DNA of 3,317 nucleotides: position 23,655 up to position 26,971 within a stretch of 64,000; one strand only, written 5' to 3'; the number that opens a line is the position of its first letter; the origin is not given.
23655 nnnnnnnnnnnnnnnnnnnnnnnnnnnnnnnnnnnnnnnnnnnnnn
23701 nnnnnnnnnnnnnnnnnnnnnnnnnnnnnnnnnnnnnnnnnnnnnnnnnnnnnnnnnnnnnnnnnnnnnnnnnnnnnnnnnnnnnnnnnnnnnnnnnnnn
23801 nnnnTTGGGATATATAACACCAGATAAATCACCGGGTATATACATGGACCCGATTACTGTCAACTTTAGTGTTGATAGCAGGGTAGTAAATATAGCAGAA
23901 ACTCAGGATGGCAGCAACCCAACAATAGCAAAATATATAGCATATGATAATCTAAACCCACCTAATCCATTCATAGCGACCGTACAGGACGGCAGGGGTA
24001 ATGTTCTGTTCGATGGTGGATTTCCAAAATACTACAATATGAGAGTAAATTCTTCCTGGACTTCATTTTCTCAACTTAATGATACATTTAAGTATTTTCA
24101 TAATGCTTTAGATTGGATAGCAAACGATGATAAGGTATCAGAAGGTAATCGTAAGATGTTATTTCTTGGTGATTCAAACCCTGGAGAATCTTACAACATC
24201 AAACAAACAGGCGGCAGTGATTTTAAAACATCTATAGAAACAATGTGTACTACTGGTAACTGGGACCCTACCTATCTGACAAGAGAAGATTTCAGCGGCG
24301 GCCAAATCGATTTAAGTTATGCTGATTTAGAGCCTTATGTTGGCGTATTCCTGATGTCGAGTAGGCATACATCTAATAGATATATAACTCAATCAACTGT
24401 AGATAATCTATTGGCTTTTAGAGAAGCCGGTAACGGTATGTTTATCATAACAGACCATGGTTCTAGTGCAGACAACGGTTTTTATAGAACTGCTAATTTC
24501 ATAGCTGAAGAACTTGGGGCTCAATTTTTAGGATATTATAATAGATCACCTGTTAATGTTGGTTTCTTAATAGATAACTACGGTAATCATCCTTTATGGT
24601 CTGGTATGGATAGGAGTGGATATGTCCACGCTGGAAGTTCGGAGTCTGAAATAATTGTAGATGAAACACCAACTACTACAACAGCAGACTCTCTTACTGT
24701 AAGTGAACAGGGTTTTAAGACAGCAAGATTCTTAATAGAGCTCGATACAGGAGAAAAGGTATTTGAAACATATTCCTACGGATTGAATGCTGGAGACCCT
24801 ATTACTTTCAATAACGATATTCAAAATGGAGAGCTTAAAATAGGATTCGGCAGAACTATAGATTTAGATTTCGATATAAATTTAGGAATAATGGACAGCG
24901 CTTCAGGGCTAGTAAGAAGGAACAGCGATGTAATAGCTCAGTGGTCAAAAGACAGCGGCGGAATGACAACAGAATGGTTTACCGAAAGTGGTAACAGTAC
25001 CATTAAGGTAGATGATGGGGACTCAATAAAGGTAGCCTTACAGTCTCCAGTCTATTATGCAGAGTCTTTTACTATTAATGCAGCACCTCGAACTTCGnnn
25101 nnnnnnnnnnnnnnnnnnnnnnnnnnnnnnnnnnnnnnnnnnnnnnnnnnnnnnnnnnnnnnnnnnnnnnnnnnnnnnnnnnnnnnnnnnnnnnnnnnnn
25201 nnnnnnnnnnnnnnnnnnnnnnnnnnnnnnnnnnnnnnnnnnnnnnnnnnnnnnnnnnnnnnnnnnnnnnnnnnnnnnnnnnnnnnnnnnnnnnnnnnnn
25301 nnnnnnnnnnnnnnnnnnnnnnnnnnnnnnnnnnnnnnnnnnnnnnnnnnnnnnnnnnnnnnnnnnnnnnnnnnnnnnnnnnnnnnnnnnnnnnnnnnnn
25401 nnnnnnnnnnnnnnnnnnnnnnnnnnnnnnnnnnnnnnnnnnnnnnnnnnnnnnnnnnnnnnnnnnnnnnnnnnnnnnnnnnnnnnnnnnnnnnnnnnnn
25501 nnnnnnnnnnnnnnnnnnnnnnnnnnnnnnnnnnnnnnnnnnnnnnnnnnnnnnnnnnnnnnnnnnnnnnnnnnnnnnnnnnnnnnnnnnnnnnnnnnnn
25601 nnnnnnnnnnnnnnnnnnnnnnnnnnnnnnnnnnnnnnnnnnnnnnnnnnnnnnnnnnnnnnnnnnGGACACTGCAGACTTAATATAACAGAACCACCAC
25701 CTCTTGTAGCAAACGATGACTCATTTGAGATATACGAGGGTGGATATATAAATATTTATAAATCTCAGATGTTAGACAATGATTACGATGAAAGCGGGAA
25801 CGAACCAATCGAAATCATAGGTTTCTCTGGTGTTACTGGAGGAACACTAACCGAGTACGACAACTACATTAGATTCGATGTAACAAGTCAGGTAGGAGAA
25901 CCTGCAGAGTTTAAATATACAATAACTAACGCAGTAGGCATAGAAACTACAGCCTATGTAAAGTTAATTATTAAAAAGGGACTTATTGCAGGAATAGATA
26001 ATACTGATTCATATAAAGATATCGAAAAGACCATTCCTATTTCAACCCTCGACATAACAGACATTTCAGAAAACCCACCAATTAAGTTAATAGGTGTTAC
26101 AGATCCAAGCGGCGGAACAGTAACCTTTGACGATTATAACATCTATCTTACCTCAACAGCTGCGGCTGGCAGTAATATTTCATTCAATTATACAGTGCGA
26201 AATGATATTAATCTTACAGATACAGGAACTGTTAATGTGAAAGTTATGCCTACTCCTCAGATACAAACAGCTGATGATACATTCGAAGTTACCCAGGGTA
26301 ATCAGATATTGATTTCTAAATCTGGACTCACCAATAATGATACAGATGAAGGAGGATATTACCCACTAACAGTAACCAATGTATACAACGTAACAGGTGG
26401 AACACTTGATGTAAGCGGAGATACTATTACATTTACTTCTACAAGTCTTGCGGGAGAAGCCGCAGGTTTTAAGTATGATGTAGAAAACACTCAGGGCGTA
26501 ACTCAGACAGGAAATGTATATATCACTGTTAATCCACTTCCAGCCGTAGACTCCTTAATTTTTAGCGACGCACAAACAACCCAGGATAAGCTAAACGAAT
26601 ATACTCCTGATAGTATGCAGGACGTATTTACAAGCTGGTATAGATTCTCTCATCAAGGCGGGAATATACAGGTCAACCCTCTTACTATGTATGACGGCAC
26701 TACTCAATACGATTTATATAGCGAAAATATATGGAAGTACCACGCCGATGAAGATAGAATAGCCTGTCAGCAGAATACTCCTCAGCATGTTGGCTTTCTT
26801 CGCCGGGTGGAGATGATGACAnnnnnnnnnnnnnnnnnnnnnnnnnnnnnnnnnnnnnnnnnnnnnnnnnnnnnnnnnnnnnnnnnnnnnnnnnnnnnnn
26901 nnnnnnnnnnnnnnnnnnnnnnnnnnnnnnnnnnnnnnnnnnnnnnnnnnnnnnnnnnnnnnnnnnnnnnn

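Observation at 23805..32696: Tandem ~4–5 kb segmental duplication of a tail protein carrying enzyme-like domains (SGNH/GATase1-like)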

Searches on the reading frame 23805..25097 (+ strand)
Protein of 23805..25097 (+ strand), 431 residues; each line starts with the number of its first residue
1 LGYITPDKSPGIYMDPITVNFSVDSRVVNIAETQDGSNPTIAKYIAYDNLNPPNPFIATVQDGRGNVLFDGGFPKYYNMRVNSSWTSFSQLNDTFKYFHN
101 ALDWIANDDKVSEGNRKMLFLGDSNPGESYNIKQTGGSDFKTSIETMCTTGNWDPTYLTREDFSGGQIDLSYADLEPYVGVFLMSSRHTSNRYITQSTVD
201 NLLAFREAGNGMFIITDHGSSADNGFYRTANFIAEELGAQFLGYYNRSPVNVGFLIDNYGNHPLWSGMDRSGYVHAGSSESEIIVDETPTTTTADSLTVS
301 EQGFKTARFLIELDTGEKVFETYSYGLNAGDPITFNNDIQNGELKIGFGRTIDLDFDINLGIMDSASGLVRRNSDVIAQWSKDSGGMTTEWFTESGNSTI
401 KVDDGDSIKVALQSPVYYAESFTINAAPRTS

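Call 15: find_homologous_proteins(query=window:23805-25097:+, max_evalue=0.00001)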
Query window:23805-25097:+ (431 aa): 138 proteins with E <= 0.00001 among 2522 candidates; the best 120 are listed.
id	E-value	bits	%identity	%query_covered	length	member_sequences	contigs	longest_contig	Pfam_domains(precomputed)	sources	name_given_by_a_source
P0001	2.1e-112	394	45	98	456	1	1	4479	-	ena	-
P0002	1.7e-107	378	44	99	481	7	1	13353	-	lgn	-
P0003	6.7e-107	376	44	98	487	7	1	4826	-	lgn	-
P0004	9.1e-106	372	43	98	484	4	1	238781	-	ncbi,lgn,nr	ncbi:hypothetical protein B5V90_03215 [Heyndrickxia sporothermodurans]|nr:hypothetical protein B5V90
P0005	2.8e-105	371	45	97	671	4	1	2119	-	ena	-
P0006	4.0e-105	370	45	97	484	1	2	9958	-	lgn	-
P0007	9.0e-103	363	42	98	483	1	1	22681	-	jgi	jgi:hypothetical protein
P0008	3.4e-102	361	43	98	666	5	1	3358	-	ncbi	ncbi:MAG: hypothetical protein WC136_11245 [Sphaerochaeta sp.]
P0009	6.0e-102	360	43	98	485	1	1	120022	-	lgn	-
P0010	2.7e-100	354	43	98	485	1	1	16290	-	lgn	-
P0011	6.9e-100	353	43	98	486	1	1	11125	-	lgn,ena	-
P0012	1.0e-99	352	42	99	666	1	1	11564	-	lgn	-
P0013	2.5e-99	351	42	98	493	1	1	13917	PF13290.14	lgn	-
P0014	2.7e-99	351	42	98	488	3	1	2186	-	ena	-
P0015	4.1e-99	350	43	98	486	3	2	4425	-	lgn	-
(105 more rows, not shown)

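Call 20: search_solved_structures(query=A1, max_evalue=1)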
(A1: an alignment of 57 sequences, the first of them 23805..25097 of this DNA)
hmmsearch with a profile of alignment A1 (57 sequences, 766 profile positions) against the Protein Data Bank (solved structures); distinct sequences matched with E-value up to 1: 2.
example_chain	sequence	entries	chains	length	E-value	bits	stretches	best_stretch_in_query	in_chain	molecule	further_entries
8q4i_B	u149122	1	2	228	0.11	14.6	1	561-681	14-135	Chloride intracellular channel protein 5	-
8q4j_B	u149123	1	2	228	0.35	12.9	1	561-681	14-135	Chloride intracellular channel protein 5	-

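Call 27: predict_structure(alignment_id=A1)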
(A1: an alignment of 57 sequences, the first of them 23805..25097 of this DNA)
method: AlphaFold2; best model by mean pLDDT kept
length: 431 residues; sequences in the alignment: 57
mean_pLDDT: 93.0   pTM: 0.85
mean pLDDT of the five models: 93.0, 92.7, 92.4, 91.9, 91.4
residues with pLDDT >= 90: 339; 70-90: 90; 50-70: 2; < 50: 0
segments of 3 or more residues with pLDDT < 50: none
pLDDT, mean of each block of 10 residues (from residue 1): 91 96 96 84 79 85 91 93 97 98 97 98 97 98 98 98 97 95 98 95 91 96 93 93 91 91 95 91 88 96 92 88 91 93 91 95 92 91 96 92 96 88 89 66
secondary structure, 60 per line:
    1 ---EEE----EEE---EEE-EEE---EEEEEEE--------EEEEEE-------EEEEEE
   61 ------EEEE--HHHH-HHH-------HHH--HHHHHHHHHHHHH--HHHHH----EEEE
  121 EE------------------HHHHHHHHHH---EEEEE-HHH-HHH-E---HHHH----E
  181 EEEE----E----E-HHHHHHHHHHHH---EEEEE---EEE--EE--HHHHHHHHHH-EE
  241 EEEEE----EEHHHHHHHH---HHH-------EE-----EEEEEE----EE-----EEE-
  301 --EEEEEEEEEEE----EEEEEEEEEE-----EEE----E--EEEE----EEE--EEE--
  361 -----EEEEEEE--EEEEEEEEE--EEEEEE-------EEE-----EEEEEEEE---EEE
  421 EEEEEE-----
elements in order: E4-6 E11-13 E17-19 E21-23 E27-33 E42-47 E55-60 E67-70 H73-76 H93-105 H108-112 E117-122 H141-150 E154-158 H172-175 E180-184 H196-207 E211-215 E219-221 H228-237 E239-245 H252-259 E280-285 E297-299 E303-313 E318-327 E333-335 E343-346 E351-353 E356-358 E366-372 E375-383 E386-391 E399-401 E407-414 E418-426

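Call 30: fold_search(model_id=the predicted structure, library=pdb)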
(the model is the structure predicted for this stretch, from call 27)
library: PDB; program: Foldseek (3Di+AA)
matches with E <= 10: 1073; with E <= 0.001: 2
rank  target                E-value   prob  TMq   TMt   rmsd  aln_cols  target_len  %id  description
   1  4m03                  7.6e-04  0.96  0.13  0.28  18.8       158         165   11  C-terminal fragment(residues 576-751) of binding region of SraP (released 2014-06-18)
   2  3pdd                  9.1e-04  0.99  0.17  0.33  15.7       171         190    9  Structures of Clostridium thermocellum CbhA fibronectin(III)-like modules (released 2011-11-23)
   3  5a42                  1.3e-03  0.90  0.16  0.05  19.4       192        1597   13  Cryo-EM single particle 3D reconstruction of the native conformation of E. coli alpha-2-macroglobulin (ECAM) (released 2015-07-29)
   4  5k70_D                2.4e-03  0.23  0.15  0.17  26.3       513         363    8  Sidekick-2 immunoglobulin domains 1-4 H18R/N22S mutant (released 2016-09-28)
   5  6ns1_A                2.5e-03  0.82  0.14  0.25  17.5       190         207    8  Crystal structure of DIP-gamma IG1+IG2 (released 2019-02-06)
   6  8cml_E                2.5e-03  0.66  0.14  0.10  15.6       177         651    8  Cryo-EM structure of complement C5 in complex with nanobodies UNbC5-1 and UNbC5-2 (released 2023-09-27)
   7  6q2n_E                2.5e-03  0.63  0.13  0.11  17.6       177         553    7  Cryo-EM structure of RET/GFRa1/GDNF extracellular complex (released 2019-10-02)
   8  6cxy_C                3.4e-03  0.72  0.13  0.23  18.9       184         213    9  Crystal Structure of Human E-cadherin bound by mouse monoclonal antibody Fab mAb-1_19A11 (released 2019-04-10)
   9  9fz9_C                3.6e-03  0.25  0.17  0.15  19.2       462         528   11  Glycoside Hydrolase Family 157 from Labilibaculum antarcticum, wild type SeMet derivative (LaGH157) (released 2025-07-16)
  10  4m00_A                3.8e-03  0.57  0.14  0.12  24.9       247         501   10  Crystal structure of the ligand binding region of staphylococcal adhesion SraP (released 2014-06-18)
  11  1ff5_A                5.4e-03  0.75  0.14  0.23  19.0       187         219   10  STRUCTURE OF E-CADHERIN DOUBLE DOMAIN (released 2000-08-23)
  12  7q1y_A                5.7e-03  0.60  0.16  0.06  24.3       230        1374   10  X-ray structure of human A2ML1 (released 2022-04-20)
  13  4zmq_B                5.7e-03  0.41  0.12  0.20  20.1       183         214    8  Crystal structure of human P-cadherin (ss-X-dimer) (released 2016-09-07)
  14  9u5z_E                6.0e-03  0.97  0.18  0.06  12.4       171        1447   11  C3 convertases zymogen C4b2 in activation state (released 2026-01-14)
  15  7sb6_A                6.0e-03  0.57  0.13  0.23  17.2       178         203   13  Crystal Structure of Ancestral Mammalian Cadherin-23 EC1-2 (released 2022-10-05)
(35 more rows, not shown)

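Call 45: find_related_loci(query=A1, collection=viral_contigs, flank=10000)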
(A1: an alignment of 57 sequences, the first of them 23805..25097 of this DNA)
Query A1 (431 aa) in viral_contigs; peptide patterns used: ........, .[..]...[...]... (x = any residue, [..] = any of these).
97 stretches matched a pattern; 86 encode a relative of the query (tblastn E <= 1e-3); the best 80 are kept; 80 distinct loci.
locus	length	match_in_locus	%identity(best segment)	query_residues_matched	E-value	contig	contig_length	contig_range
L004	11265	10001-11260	44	4-418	3e-112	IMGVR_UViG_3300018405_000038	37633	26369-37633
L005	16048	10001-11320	42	1-425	7e-112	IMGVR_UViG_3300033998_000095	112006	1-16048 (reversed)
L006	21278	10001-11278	43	12-425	1e-111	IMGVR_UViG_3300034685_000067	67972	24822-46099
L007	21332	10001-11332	42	3-431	2e-100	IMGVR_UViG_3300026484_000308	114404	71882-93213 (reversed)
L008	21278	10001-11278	44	2-424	1e-99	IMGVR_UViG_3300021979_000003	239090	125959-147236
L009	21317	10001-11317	40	1-424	4e-93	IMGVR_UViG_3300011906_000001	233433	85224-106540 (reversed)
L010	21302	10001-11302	40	3-424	1e-92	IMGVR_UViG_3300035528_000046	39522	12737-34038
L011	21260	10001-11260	41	4-418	5e-93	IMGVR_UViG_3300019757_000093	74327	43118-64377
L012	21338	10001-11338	39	1-431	6e-87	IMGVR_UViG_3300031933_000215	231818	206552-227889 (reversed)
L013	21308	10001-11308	37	1-424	6e-86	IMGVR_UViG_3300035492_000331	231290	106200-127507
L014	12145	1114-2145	44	1-331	8e-85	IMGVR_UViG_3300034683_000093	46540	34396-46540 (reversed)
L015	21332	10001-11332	36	1-424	2e-81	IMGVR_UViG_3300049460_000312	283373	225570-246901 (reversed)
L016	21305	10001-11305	36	4-424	6e-81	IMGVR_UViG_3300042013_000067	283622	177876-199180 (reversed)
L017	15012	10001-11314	36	1-422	2e-79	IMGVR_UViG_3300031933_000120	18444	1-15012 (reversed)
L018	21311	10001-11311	35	5-424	5e-79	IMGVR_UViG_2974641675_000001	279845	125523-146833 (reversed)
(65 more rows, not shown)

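Call 53: search_dna_similar(query=window:23808-25097:+, collection=phages, mode=protein, max_rows=60, max_evalue=0.001, rows=spread)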
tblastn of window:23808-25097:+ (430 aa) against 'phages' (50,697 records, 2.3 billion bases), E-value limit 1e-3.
Records with a match: 78; places in all: 78; records where one place covers at least 80% of the query: 67.
Best place of each record, by identity: <60% 78.
By first word of the organism name: Pseudomonas 72; Ralstonia 5; Salicola 1.
By host as written in the record: Pseudomonas aeruginosa 28; Pseudomonas aeruginosa PAO1 10; - 8; Pseudomonas fluorescens SBW25 4; Pseudomonas sp. 4; Ralstonia solanacearum 3; Pseudomonas syringae actinidae 2; Ralstonia pseudosolanacearum 2; and 14 more.
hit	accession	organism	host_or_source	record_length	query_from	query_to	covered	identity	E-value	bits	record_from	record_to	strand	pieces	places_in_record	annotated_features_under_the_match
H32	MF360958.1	Salicola phage SCTP-2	Salicola sp. PV4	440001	2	423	98%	40.5%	2e-102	339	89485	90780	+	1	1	99: hypothetical protein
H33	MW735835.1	Pseudomonas phage pPa_SNUABM_DT01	Pseudomonas aeruginosa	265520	3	423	96%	37.8%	1e-53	285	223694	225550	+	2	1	hypothetical protein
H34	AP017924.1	Ralstonia phage RP12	Ralstonia solanacearum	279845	4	423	98%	35.3%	6e-76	263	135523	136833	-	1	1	hypothetical protein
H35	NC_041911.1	Ralstonia phage RP12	Ralstonia solanacearum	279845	4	423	98%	35.3%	6e-76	263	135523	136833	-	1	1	virion structural protein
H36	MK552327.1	Pseudomonas phage Psa21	Pseudomonas syringae actinidae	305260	3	423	98%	35.1%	2e-69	244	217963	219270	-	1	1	hypothetical protein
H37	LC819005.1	Ralstonia phage FLC1-1B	Ralstonia pseudosolanacearum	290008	3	423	98%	34.8%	1e-78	271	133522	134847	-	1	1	hypothetical protein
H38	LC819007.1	Ralstonia phage FLC4-3B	Ralstonia pseudosolanacearum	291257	3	423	98%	34.8%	1e-78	271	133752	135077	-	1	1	hypothetical protein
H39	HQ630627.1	Pseudomonas phage PhiPA3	Pseudomonas aeruginosa strain PAO1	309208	2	423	98%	33.3%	9e-61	219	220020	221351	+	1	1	235: hypothetical protein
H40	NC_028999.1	Pseudomonas phage PhiPA3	Pseudomonas aeruginosa strain PAO1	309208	2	423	98%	33.3%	9e-61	219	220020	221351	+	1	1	235: virion structural protein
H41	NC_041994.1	Pseudomonas phage Noxifer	Pseudomonas fluorescens SBW25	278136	3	424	98%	33.3%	5e-71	249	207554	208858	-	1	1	virion structural protein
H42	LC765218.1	Pseudomonas phage BRkr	Pseudomonas aeruginosa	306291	1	423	96%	33.0%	1e-27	205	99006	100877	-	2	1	hypothetical protein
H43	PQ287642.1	Pseudomonas phage HHBS36_1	Pseudomonas aeruginosa BWKH36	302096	1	423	96%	33.0%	3e-27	203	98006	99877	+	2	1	virion structural protein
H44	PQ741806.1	Pseudomonas phage Pa_AttikonH10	Pseudomonas aeruginosa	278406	3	417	97%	30.2%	1e-33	139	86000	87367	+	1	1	virion structural protein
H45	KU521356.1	Pseudomonas phage KTN4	Pseudomonas aeruginosa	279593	3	417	97%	30.2%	1e-33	139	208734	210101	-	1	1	structural protein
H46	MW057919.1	Pseudomonas phage vB_PaeM_kmuB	Pseudomonas aeruginosa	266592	3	417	97%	30.2%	2e-33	139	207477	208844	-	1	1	putative structural protein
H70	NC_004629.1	Pseudomonas phage phiKZ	-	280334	3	417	97%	30.0%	2e-33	139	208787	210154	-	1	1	virion structural protein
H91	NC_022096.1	Pseudomonas phage PaBG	Pseudomonas aeruginosa PAO1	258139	90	286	46%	29.4%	4e-13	77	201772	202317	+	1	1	putative tail fiber protein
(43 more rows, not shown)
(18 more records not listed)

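Call 54: get_annotated_region(hit=H70, flank=5000)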
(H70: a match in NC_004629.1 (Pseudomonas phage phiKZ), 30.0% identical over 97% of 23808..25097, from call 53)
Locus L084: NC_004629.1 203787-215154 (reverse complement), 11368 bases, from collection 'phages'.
description: Pseudomonas phage phiKZ, complete genome.
organism: Pseudomonas phage phiKZ (NCBI taxid 2905945)
taxonomy: Viruses; Duplodnaviria; Heunggongvirae; Uroviricota; Caudoviricetes; Phikzvirus; Phikzvirus phiKZ
host: -; source: -; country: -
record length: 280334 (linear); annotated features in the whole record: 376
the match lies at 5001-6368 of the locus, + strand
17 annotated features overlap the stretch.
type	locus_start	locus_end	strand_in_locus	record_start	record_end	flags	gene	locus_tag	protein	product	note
CDS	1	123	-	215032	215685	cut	-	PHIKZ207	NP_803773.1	DprA-like DNA recombination-mediator protein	-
CDS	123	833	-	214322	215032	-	-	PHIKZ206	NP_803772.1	PHIKZ206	-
CDS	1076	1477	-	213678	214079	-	-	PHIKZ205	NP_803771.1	PHIKZ205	-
CDS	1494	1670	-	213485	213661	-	-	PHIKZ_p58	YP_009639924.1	PHIKZ204.1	-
CDS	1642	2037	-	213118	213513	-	-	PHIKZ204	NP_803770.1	PHIKZ204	-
CDS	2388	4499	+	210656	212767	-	-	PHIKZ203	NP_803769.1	DEAD/DEAH box helicase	structural protein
CDS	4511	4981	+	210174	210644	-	-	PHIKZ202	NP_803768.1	virion structural protein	structural protein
CDS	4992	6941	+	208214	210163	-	-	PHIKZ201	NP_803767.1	virion structural protein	structural protein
CDS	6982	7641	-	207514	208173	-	-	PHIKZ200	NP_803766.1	PHIKZ200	-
CDS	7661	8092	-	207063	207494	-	-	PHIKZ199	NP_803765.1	Rnase H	structural protein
CDS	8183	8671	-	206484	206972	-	-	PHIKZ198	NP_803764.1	PHIKZ198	-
CDS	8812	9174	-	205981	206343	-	-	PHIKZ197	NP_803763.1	membrane protein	-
CDS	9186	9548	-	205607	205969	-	-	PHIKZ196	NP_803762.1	PHIKZ196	-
CDS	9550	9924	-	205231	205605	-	-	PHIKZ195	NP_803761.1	PHIKZ195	-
CDS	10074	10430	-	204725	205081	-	-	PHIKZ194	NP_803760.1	PHIKZ194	-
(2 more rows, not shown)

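Call 55: get_annotated_region(hit=H91, flank=6000)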
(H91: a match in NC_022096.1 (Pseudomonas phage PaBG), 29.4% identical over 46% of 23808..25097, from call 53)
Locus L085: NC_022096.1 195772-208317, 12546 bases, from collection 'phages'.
description: Pseudomonas phage PaBG, complete genome.
organism: Pseudomonas phage PaBG (NCBI taxid 1335230)
taxonomy: Viruses; Duplodnaviria; Heunggongvirae; Uroviricota; Caudoviricetes; Baikalvirus; Baikalvirus PaBG
host: Pseudomonas aeruginosa PAO1; source: -; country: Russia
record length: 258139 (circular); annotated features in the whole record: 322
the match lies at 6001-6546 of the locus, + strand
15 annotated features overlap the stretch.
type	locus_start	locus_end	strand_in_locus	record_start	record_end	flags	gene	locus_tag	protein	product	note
CDS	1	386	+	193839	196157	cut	-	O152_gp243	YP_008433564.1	tail-collar fiber protein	-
CDS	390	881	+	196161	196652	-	-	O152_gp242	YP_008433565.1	hypothetical protein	-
CDS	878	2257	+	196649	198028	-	-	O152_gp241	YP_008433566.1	tail fiber protein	-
CDS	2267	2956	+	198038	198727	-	-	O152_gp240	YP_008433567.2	tail fiber protein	-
CDS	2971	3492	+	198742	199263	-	-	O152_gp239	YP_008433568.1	tail fiber protein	-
CDS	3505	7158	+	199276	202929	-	-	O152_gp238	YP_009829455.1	putative tail fiber protein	-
CDS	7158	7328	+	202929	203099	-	-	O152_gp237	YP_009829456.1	hypothetical protein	-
CDS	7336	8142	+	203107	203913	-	-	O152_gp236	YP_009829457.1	tail fiber protein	-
CDS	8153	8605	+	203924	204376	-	-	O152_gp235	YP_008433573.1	hypothetical protein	-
CDS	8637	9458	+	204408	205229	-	-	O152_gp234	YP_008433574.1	HNH endonuclease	-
CDS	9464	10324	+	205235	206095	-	-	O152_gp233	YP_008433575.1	hypothetical protein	-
CDS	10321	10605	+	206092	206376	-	-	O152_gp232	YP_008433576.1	hypothetical protein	-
CDS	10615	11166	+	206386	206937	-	-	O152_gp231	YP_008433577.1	hypothetical protein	-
CDS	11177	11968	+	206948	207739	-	-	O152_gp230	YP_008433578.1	ABC transporter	-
CDS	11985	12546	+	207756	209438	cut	-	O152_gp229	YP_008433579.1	virion structural protein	-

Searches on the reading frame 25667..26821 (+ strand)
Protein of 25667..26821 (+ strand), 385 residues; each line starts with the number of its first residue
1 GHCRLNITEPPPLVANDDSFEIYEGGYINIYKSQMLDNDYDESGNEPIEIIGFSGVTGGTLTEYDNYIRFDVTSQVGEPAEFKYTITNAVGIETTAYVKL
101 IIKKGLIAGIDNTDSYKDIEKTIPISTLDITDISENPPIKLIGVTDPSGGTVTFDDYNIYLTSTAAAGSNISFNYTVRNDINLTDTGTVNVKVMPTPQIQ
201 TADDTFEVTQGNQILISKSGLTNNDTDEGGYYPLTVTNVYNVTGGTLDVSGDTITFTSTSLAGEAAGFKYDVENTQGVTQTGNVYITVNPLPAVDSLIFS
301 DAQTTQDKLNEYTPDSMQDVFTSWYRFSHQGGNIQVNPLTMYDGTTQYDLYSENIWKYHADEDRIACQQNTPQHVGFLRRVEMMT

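Call 8: search_protein_families(library=pfam, proteins=[window:25667-26821:+], max_evalue=0.01)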
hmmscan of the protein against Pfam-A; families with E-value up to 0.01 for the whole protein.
window:25667-26821:+ (385 aa): 3 families
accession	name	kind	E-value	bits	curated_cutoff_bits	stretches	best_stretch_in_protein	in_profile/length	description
PF17963.7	Big_9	-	5.5e-17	62.9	23.6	3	11-99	3-87/89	Bacterial Ig domain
PF17803.7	Cadherin_4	-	3.3e-12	47.2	25.1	2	14-62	15-62/71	Bacterial cadherin-like domain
PF17892.7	Cadherin_5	-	3.6e-09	36.8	26.5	1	197-289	5-98/98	Cadherin-like domain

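Call 11: search_protein_families(library=phrogs, proteins=[window:25667-26821:+], max_evalue=0.001)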
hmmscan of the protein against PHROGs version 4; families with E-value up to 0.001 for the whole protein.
window:25667-26821:+ (385 aa): 1 family
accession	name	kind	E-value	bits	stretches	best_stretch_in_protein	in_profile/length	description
phrog_21285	-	head and packaging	6e-07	27.7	1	263-378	801-906/2143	virion structural protein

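Call 36: search_protein_families(library=ncbifam, proteins=[window:25667-26821:+], max_evalue=0.01)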
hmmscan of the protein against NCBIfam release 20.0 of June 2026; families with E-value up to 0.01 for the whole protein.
window:25667-26821:+ (385 aa): 1 family
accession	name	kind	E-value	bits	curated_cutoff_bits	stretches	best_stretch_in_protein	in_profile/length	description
NF012211.1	tand_rpt_95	domain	3.3e-09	36.6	90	1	210-290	4-86/98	tandem-95 repeat protein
